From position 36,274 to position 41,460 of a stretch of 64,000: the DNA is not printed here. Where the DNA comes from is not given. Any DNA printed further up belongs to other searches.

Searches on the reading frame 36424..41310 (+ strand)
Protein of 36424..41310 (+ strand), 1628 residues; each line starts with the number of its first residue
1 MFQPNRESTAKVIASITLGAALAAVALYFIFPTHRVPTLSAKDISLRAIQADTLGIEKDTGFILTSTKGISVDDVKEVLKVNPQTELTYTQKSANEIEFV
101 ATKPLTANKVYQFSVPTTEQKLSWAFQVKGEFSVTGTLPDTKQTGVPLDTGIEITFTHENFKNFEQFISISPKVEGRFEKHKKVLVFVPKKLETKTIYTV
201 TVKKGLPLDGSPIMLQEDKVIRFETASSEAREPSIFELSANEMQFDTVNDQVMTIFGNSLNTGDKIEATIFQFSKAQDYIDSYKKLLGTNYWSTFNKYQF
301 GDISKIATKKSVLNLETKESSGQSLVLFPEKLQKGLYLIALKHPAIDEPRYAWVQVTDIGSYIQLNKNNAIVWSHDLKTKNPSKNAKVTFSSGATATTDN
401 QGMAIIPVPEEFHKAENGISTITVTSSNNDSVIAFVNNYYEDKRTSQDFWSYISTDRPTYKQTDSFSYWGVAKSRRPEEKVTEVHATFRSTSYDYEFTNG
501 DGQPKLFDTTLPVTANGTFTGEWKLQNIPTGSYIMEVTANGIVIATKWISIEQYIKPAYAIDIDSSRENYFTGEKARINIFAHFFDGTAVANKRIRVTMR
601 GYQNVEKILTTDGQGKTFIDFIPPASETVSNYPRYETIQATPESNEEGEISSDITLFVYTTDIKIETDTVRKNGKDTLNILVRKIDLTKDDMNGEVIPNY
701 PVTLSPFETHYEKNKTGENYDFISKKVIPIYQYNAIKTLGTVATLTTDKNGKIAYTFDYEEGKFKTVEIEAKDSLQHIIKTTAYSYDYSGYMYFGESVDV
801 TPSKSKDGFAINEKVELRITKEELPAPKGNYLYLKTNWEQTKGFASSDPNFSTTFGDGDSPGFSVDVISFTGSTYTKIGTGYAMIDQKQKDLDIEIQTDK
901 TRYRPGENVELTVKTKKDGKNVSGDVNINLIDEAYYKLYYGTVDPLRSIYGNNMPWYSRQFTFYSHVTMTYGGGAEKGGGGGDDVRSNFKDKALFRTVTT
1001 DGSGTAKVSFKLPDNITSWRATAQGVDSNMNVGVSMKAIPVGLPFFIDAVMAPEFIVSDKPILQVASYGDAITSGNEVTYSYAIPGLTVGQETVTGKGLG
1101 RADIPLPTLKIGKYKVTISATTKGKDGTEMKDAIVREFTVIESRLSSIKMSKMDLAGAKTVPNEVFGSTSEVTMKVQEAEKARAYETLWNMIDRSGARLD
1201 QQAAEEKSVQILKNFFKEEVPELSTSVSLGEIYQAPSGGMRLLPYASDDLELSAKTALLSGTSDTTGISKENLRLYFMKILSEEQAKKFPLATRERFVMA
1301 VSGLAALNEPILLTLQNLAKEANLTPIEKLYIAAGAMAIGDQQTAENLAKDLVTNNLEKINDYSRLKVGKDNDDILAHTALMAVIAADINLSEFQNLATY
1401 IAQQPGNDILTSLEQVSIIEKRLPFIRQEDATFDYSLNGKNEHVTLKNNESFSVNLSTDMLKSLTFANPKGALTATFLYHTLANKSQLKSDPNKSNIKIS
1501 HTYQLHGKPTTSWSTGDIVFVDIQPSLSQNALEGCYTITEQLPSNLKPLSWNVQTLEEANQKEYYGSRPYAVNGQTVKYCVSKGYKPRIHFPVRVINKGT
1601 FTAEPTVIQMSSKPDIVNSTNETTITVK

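Call 64: search_protein_families(library=pfam, proteins=[window:36424-41310:+], max_evalue=0.00001)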
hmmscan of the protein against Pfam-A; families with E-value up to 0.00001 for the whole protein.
window:36424-41310:+ (1628 aa): 3 families
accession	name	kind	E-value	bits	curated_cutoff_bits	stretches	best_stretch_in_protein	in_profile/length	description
PF00207.28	A2M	-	2.9e-09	37.1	21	1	994-1057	3-67/92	Alpha-2-macroglobulin family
PF07703.20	A2M_BRD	-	4.6e-08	33.9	22.7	1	804-938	5-140/140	Alpha-2-macroglobulin bait region domain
PF11974.14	bMG3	-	8.4e-08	32.5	34.9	0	356-435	1-85/103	Bacterial alpha-2-macroglobulin MG3 domain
